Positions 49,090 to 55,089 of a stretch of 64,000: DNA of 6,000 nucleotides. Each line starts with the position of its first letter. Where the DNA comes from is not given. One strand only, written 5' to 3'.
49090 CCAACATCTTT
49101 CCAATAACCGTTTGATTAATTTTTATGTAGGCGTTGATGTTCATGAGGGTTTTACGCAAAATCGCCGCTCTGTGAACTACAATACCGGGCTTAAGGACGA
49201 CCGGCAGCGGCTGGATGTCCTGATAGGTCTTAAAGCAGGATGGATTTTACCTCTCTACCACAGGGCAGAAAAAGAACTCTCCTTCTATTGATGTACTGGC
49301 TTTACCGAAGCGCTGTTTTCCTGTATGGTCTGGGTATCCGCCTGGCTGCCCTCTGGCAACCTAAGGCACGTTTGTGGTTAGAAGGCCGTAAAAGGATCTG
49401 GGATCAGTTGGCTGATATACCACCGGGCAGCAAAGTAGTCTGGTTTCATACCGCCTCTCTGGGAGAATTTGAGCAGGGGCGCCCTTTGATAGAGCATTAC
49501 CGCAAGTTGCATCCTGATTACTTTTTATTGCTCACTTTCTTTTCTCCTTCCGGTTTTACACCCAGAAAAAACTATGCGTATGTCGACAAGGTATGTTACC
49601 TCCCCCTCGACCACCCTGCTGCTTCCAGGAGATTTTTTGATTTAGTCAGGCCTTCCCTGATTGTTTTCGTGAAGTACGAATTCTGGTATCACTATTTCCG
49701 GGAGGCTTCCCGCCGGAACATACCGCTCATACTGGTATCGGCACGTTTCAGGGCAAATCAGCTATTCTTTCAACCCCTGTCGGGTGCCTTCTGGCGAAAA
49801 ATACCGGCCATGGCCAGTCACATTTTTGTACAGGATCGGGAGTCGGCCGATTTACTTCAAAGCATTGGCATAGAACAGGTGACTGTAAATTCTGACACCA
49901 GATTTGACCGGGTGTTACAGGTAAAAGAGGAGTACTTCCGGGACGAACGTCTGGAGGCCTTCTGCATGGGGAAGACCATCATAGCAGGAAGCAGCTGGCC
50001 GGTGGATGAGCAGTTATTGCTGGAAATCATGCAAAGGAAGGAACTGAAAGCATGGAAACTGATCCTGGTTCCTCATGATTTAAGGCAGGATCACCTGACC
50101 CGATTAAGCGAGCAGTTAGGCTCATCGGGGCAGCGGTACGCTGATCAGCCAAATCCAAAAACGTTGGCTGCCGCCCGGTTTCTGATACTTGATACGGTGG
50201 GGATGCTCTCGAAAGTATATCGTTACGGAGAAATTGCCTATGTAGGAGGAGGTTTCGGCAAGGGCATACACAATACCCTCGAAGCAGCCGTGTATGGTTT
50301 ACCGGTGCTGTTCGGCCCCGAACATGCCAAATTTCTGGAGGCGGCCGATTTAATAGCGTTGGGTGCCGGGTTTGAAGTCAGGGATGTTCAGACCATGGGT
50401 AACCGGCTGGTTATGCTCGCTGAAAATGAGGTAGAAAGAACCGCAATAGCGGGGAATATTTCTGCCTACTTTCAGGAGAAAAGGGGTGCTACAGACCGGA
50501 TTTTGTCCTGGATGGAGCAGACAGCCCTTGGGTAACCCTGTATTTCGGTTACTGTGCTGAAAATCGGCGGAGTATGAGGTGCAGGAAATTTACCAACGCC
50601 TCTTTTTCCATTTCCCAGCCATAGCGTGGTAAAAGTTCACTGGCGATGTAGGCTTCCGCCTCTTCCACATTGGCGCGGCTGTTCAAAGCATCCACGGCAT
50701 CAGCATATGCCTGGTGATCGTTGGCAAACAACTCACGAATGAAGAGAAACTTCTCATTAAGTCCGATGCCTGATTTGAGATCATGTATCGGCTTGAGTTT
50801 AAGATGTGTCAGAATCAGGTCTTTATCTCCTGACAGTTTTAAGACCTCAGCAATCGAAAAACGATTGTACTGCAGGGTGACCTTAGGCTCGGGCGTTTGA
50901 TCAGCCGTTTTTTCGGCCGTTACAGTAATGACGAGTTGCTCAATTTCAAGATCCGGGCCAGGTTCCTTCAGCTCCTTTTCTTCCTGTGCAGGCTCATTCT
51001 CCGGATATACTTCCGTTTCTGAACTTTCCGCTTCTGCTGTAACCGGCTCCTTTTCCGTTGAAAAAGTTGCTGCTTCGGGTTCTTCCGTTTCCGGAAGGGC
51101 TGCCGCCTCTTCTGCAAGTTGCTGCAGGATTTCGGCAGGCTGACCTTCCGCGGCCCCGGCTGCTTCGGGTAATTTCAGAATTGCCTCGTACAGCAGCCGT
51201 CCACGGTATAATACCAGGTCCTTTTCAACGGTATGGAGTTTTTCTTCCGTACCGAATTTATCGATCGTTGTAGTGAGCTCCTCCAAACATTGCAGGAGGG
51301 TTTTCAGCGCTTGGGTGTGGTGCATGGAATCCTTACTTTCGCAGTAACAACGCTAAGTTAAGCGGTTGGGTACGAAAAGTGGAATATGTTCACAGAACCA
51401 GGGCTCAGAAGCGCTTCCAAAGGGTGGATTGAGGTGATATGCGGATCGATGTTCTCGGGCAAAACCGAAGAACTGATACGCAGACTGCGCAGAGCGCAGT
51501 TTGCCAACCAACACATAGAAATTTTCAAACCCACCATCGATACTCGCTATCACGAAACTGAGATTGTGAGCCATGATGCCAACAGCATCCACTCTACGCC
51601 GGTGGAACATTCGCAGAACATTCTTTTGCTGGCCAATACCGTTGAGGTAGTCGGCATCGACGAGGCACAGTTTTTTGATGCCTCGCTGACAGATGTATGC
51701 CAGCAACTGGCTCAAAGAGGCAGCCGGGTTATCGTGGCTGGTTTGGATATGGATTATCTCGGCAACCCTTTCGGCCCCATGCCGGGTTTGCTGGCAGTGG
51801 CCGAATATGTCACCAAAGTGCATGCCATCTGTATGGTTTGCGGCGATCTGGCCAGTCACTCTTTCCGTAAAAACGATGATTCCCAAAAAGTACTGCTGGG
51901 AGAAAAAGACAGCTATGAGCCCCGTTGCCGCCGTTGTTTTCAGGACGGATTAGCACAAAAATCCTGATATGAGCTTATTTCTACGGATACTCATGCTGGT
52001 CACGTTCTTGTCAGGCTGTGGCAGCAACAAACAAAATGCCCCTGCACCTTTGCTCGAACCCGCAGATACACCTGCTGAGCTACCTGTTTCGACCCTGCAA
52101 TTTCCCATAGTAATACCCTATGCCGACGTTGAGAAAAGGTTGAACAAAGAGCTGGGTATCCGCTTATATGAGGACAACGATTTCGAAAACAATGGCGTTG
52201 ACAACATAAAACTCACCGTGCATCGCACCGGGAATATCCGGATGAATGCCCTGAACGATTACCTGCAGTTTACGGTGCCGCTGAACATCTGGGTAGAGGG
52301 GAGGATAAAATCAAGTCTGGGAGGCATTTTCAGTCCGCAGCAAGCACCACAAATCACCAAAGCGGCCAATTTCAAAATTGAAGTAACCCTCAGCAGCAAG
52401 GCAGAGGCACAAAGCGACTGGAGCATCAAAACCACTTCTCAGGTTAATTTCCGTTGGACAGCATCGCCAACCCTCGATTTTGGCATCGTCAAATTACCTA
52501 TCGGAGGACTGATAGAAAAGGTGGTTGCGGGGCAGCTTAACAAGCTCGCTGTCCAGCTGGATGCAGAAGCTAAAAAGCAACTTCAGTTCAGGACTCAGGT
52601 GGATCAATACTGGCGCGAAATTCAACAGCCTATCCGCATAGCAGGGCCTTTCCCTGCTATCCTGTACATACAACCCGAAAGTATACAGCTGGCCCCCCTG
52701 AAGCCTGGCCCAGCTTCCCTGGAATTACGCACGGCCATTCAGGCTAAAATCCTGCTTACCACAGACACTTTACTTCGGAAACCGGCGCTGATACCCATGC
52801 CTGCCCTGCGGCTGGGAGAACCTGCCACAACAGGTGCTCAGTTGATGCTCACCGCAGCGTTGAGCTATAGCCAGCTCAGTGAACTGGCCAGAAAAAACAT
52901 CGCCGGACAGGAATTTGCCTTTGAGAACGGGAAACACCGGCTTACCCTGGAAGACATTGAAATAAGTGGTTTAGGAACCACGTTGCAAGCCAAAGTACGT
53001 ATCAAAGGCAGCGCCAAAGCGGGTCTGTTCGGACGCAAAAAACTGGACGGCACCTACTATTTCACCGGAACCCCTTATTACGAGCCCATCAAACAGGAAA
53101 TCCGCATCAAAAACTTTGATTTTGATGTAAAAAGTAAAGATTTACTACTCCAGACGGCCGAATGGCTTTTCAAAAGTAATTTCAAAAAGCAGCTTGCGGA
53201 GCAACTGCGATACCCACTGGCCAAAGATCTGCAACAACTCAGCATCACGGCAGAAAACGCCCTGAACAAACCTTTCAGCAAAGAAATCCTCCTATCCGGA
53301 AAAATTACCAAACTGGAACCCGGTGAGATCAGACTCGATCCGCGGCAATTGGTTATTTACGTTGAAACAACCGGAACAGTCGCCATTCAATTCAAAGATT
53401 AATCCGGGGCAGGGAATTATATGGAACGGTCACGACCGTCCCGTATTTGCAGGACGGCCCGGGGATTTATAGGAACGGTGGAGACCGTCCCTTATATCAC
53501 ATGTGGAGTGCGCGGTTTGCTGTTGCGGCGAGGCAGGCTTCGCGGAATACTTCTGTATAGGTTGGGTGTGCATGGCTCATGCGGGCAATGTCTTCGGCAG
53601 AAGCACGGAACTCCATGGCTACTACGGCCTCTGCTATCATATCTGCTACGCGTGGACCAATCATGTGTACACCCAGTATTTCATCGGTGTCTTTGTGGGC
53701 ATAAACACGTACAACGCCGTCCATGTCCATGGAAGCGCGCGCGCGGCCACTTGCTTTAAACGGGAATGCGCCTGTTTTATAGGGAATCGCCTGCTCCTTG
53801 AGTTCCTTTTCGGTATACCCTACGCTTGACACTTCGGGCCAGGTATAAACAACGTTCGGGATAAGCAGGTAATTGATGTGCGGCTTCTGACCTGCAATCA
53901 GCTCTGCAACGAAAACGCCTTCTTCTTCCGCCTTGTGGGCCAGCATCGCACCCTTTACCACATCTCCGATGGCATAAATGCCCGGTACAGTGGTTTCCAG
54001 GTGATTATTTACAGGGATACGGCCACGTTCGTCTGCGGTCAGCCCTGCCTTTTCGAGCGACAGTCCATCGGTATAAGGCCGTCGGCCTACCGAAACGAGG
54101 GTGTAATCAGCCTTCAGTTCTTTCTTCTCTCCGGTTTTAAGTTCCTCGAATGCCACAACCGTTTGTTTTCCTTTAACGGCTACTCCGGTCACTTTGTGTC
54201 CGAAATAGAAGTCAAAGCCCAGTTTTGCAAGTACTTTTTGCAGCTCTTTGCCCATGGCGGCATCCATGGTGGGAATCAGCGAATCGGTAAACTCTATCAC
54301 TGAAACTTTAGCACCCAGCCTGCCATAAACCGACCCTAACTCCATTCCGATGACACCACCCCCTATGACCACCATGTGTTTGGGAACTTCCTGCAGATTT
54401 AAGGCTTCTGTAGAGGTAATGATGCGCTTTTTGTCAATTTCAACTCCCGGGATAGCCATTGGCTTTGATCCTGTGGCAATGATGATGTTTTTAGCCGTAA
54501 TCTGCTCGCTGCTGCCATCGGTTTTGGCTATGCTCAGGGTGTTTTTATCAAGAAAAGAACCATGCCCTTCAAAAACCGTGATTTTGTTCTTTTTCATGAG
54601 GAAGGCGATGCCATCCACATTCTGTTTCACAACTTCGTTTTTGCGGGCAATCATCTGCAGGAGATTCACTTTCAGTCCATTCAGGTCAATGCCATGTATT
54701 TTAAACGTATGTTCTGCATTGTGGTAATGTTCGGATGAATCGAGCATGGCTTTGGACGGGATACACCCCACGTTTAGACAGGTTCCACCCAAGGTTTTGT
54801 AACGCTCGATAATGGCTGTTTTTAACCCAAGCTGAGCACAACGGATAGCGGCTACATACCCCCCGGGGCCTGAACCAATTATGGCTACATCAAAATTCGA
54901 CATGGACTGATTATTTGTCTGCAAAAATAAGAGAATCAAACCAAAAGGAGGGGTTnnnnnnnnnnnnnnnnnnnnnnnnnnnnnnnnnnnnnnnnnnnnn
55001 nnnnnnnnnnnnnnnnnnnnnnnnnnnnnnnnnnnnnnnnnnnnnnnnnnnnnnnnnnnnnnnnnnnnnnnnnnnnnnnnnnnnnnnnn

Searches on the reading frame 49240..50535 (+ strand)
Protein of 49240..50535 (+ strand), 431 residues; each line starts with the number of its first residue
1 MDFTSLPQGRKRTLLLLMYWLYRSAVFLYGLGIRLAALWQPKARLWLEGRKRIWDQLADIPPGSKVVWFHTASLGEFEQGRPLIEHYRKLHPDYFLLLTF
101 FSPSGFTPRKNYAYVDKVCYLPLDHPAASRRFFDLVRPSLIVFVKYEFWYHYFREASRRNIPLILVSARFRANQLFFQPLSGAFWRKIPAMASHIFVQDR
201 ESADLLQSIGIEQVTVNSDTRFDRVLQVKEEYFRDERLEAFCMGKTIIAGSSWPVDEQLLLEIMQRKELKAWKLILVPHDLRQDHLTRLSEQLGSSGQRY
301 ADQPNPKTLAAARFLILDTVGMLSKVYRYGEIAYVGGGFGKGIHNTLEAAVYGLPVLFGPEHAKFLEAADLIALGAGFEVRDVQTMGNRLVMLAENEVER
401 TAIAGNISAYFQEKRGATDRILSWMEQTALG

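Call 48: search_protein_families(library=pfam, proteins=[window:49240-50535:+])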
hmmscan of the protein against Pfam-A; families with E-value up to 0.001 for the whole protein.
window:49240-50535:+ (431 aa): 1 family
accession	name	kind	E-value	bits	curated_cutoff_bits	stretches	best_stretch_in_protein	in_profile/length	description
PF04413.22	Glycos_transf_N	-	4.5e-45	153.8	23.9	1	62-224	14-179/179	3-Deoxy-D-manno-octulosonic-acid transferase (kdotransferase)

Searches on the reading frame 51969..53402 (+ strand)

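Call 48: search_protein_families(library=pfam, proteins=[window:51969-53402:+])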
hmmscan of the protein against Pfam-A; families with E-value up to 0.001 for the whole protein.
window:51969-53402:+ (477 aa): 1 family
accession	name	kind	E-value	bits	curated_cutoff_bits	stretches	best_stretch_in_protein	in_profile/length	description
PF14356.11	DUF4403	-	8.8e-102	341.3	28.3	1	40-474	2-424/425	Domain of unknown function (DUF4403)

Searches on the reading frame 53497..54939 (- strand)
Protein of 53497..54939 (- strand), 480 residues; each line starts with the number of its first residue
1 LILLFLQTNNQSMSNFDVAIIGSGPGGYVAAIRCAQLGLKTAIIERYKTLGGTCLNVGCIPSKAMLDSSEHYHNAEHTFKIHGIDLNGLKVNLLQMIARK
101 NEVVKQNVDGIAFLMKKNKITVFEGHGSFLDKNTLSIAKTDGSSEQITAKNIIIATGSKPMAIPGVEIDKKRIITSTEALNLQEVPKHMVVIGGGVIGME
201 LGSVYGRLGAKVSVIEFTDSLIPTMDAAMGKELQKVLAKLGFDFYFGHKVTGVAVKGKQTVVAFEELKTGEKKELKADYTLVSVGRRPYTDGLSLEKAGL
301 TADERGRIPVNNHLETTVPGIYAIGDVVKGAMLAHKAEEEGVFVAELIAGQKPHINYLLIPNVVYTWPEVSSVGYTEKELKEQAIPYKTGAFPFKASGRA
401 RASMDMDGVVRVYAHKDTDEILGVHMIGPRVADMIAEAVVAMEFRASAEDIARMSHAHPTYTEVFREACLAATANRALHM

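Call 48: search_protein_families(library=pfam, proteins=[window:53497-54939:-])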
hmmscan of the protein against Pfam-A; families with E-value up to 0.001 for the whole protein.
window:53497-54939:- (480 aa): 14 families
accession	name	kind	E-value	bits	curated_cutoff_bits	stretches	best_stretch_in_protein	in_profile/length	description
PF07992.20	Pyr_redox_2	-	1.4e-79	268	26.1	1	16-341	1-291/291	Pyridine nucleotide-disulphide oxidoreductase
PF02852.28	Pyr_redox_dim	-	1.2e-36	125.7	25.3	1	360-468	1-109/110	Pyridine nucleotide-disulphide oxidoreductase, dimerisation domain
PF00070.33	Pyr_redox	-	4.5e-21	75.6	22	1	188-262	1-75/82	Pyridine nucleotide-disulphide oxidoreductase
PF13738.12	Pyr_redox_3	-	1.3e-13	51.4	30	1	143-325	119-305/305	Pyridine nucleotide-disulphide oxidoreductase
PF12831.13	FAD_oxidored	-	1.3e-11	44.9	27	1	17-57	1-41/416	FAD dependent oxidoreductase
PF01134.28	GIDA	-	4.4e-08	33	22.1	1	17-159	1-154/391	Glucose inhibited division protein A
PF00890.30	FAD_binding_2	-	6.6e-08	32.6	20.4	1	17-53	1-37/414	FAD binding domain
PF13434.12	Lys_Orn_oxgnase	-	1.3e-07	31.5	21.3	1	118-201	119-203/339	L-lysine 6-monooxygenase/L-ornithine 5-monooxygenase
PF13450.12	NAD_binding_8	-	1.9e-07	31.7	21.9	1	20-55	1-36/68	NAD(P)-binding Rossmann-like domain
PF01494.25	FAD_binding_3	-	3.2e-07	30.3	22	0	16-49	2-35/349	FAD binding domain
PF03486.20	HI0933_like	-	2.5e-06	27.5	50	1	17-52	2-37/244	HI0933-like protein Rossmann domain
PF01266.30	DAO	-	3.6e-05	23.9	27.9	0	17-53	1-38/353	FAD dependent oxidoreductase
PF01262.27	AlaDh_PNT_C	-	5.7e-05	23.1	23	0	186-235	28-77/214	Alanine dehydrogenase/PNT, C-terminal domain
PF01946.23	Thi4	-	0.00012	21.8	26.2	1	13-62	15-65/235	Thi4 family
